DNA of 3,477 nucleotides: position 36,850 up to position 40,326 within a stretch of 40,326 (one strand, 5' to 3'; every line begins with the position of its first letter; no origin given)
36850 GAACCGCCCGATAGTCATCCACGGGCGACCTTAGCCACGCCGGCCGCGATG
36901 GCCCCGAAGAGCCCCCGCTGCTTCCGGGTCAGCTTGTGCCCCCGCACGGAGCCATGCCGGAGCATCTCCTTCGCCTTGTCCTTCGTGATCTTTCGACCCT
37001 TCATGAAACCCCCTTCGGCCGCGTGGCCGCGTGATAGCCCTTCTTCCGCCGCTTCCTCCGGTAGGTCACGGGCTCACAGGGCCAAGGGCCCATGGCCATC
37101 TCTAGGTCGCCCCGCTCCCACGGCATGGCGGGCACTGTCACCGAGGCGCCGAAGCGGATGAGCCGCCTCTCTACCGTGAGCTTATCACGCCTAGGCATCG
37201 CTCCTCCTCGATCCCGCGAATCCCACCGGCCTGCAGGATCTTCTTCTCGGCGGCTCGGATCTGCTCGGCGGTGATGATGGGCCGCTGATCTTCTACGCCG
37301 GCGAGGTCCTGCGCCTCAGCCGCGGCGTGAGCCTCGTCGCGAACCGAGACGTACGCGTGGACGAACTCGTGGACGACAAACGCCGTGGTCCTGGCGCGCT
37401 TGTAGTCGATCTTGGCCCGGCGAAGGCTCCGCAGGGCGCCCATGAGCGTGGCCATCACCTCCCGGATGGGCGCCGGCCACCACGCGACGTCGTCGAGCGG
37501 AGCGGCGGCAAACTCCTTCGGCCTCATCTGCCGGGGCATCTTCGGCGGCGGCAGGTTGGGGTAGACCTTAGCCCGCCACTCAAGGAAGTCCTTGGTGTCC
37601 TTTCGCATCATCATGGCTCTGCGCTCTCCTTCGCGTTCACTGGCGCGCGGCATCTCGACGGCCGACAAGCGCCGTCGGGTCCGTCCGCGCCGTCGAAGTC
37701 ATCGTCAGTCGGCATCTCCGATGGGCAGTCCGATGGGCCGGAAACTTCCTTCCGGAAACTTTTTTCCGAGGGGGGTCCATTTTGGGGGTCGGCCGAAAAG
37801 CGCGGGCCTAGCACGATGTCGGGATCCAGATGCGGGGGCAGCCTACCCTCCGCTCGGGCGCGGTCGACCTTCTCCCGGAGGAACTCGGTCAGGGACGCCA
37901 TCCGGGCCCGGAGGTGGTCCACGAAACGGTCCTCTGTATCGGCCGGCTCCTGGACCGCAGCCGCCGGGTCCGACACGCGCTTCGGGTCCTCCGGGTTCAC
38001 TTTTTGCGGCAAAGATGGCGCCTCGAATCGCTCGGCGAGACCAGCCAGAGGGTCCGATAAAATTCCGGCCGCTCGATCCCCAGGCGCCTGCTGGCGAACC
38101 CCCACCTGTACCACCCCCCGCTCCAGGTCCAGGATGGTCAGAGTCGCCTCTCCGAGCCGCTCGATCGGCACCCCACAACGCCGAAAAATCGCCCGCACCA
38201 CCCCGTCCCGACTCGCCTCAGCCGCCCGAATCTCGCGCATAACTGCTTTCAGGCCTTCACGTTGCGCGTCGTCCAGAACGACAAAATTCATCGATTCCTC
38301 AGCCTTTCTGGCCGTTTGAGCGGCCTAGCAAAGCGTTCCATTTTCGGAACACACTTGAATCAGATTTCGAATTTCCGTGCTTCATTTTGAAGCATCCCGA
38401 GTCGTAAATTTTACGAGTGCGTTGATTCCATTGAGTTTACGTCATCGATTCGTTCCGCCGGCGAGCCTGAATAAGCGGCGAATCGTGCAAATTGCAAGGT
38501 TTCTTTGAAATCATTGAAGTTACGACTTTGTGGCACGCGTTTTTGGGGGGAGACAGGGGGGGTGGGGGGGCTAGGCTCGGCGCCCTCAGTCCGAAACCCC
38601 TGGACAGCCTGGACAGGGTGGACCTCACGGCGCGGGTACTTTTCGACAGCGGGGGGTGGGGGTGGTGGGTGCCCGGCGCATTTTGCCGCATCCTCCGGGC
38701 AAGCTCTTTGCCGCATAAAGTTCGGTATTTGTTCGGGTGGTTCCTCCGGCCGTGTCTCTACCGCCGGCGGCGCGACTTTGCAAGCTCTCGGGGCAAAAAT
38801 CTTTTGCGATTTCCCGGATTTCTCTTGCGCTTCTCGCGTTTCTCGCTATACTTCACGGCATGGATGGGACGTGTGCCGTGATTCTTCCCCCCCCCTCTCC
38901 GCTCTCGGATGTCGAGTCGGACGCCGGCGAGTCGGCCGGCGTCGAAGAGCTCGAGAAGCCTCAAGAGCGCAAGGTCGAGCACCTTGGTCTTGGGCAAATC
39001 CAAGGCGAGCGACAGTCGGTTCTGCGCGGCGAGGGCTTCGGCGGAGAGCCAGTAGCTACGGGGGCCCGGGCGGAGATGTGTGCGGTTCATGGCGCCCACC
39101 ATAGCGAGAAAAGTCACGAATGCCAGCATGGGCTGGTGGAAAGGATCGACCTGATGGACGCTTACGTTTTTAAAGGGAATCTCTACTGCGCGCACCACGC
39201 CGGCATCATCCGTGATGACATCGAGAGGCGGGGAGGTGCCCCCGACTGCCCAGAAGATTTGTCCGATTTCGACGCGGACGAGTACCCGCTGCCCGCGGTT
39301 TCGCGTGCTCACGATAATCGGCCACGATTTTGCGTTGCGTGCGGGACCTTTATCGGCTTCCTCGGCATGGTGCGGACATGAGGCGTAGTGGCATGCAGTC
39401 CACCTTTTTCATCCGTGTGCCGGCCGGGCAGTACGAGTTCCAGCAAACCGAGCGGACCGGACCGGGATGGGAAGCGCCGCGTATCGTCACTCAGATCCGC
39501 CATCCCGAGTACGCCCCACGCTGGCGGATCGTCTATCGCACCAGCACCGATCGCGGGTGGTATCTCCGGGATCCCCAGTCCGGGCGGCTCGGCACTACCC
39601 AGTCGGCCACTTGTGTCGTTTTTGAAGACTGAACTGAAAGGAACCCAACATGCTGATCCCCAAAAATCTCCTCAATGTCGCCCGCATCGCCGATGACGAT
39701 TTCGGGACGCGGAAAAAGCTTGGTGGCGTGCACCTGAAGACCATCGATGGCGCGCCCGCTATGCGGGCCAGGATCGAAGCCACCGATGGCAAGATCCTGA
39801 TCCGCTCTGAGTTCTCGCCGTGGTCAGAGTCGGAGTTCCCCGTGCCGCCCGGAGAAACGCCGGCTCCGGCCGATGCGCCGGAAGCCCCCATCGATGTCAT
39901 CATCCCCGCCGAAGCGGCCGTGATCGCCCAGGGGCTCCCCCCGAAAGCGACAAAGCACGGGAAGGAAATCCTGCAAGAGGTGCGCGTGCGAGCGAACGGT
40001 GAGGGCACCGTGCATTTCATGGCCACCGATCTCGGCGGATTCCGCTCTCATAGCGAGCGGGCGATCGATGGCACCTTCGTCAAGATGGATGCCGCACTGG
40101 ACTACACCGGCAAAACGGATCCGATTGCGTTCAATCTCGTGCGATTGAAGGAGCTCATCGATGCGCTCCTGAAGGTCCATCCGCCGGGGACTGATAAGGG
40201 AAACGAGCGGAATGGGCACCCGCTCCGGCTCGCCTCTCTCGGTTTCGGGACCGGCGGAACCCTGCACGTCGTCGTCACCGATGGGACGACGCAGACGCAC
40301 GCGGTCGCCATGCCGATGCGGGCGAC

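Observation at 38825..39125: Face-to-face pair of related promoters, each exactly 7 nt from an ATG, bracketing a fully antisense ORF pair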

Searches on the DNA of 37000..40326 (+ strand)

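Call 7: search_dna_similar(query=window:37000-40326:+, collection=phages, mode=distant)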
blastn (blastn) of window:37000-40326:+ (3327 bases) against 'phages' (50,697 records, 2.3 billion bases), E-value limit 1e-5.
No match.
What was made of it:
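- Tried and rejected: No similar DNA in GenBank phages (call 7).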

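Call 72: search_rna_families(source=window, start=38200, end=39400, threshold=evalue, max_evalue=1)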
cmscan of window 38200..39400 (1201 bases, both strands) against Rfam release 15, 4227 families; matches with E-value up to 1: 1.
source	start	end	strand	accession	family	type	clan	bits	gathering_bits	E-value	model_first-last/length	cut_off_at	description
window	39216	39242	+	RF02975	DUF3800-XI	Gene; sRNA;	-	18.6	37.8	0.18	1-48/48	no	DUF3800-XI RNA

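Call 87: search_rna_families(sources=[L004, L005, L006, L007, L008, L009], threshold=evalue, max_evalue=1)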
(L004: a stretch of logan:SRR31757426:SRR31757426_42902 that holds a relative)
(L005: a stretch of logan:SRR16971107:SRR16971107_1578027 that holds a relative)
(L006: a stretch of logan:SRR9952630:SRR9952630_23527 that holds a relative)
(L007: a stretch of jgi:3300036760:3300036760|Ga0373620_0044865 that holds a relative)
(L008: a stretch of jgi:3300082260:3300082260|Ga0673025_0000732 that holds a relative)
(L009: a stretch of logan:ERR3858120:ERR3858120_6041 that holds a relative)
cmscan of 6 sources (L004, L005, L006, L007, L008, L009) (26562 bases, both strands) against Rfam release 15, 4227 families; matches with E-value up to 1: 3.
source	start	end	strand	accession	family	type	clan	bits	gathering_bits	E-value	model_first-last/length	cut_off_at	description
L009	514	596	+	RF00005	tRNA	Gene; tRNA;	CL00001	61.1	29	3.6e-11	1-71/71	no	tRNA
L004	50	132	+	RF00005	tRNA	Gene; tRNA;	CL00001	60.4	29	5.6e-11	1-71/71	no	tRNA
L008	2524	2578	-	RF01119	sR32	Gene; snRNA; snoRNA; CD-box;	-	19.2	40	0.35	1-57/57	no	Small nucleolar RNA sR32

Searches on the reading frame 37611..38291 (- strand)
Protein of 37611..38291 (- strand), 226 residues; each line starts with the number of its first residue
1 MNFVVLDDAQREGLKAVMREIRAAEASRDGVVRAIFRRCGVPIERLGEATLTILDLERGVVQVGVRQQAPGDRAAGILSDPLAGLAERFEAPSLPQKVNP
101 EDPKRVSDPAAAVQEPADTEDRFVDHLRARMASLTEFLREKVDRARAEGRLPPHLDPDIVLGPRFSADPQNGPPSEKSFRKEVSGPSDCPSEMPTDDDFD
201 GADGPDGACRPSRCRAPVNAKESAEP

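Call 8: search_protein_families(library=pfam, max_evalue=1, proteins=[window:37611-38291:-])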
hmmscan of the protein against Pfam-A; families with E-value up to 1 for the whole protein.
window:37611-38291:- (226 aa): 2 families
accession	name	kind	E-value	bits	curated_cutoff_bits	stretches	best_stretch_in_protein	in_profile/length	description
PF16925.10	TetR_C_13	-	0.00025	21.8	27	1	111-159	29-77/109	Tetracyclin repressor-like, C-terminal domain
PF16859.10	TetR_C_11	-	0.03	15.1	32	1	111-161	32-83/113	Tetracyclin repressor-like, C-terminal domain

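Call 11: find_encoding_contigs(protein=window:37614-38291:-, flank=10000, max_places=6)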
Protein window:37614-38291:- (226 aa): 2 contigs read that carry it; 2 places shown.
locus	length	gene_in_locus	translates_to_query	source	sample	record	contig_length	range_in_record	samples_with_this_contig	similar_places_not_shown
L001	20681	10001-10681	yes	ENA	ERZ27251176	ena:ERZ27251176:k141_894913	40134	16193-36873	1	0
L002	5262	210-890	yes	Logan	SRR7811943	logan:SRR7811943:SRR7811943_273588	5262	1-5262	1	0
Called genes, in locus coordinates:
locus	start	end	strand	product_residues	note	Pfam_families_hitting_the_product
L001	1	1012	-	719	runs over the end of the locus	PF02463:SMC_N (faint), PF13476:AAA_23 (faint)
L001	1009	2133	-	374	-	-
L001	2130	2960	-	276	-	PF12705:PDDEXK_1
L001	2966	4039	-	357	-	-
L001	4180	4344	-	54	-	-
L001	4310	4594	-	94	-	-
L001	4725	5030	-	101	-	-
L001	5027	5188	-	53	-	-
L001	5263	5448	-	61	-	-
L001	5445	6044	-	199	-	-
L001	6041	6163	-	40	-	-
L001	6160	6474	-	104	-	-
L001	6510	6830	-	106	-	-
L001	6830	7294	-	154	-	-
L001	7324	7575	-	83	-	-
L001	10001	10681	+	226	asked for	-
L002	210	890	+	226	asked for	-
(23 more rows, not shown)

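Call 17: search_protein_families(library=phrogs, max_evalue=0.001, proteins=[window:37611-38291:-])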
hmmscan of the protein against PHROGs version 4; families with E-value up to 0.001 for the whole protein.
window:37611-38291:- (226 aa): 0 families

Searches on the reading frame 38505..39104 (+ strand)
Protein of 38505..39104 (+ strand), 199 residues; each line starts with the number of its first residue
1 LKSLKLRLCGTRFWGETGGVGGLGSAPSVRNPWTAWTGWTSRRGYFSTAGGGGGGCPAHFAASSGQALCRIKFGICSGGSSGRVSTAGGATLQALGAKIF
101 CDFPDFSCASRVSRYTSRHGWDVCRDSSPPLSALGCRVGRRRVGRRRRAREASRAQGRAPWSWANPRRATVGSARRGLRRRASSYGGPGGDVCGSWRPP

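Call 8: search_protein_families(library=pfam, max_evalue=1, proteins=[window:38505-39104:+])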
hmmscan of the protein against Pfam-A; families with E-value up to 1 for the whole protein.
window:38505-39104:+ (199 aa): 0 families

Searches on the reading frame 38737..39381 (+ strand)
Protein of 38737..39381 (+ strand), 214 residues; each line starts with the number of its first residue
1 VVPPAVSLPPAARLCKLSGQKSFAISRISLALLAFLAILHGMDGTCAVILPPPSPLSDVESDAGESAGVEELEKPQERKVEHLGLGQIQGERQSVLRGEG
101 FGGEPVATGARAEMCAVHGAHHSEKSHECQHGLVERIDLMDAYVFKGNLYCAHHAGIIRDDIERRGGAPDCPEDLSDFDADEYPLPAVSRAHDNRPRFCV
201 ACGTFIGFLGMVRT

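Call 8: search_protein_families(library=pfam, max_evalue=1, proteins=[window:38737-39381:+])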
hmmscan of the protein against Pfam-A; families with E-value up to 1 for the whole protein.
window:38737-39381:+ (214 aa): 0 families

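Call 12: find_homologous_proteins(query=window:38860-39378:+, max_evalue=0.01)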
Query window:38860-39378:+ (173 aa): 1 proteins with E <= 0.01 among 108 candidates.
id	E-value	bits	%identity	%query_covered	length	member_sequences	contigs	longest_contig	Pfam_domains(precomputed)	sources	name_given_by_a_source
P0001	3.3e-109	380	99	97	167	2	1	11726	-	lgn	-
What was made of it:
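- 38860..39153 (+): Antisense shadow ORF. It is most likely the untranslated 294-nt leader of the early transcript. The ATG at 38860 is the complement of the His77 codon of the RHH gene. The 173-aa ORF has no homologue except its own identical copy (call 12).
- No homologue covers the N-terminal 98 aa (call 12).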

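Call 14: find_encoding_contigs(protein=P0001, flank=10000, max_places=6)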
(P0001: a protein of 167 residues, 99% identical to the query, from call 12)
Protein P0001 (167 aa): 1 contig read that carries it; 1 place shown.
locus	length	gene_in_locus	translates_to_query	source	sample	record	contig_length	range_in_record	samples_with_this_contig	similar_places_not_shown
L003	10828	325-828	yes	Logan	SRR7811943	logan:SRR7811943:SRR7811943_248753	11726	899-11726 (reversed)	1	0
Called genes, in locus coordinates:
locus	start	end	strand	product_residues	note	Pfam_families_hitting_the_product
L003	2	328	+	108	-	?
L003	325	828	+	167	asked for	-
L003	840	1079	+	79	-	-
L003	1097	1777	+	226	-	-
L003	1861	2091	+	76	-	-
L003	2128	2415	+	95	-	-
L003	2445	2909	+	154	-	-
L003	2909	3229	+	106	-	-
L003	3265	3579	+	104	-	-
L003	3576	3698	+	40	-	-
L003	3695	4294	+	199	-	-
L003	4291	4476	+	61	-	-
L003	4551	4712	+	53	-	-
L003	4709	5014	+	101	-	-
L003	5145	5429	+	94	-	-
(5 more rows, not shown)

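Call 17: search_protein_families(library=phrogs, max_evalue=0.001, proteins=[window:38860-39381:+])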
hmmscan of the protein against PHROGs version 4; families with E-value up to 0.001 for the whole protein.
window:38860-39381:+ (173 aa): 0 families
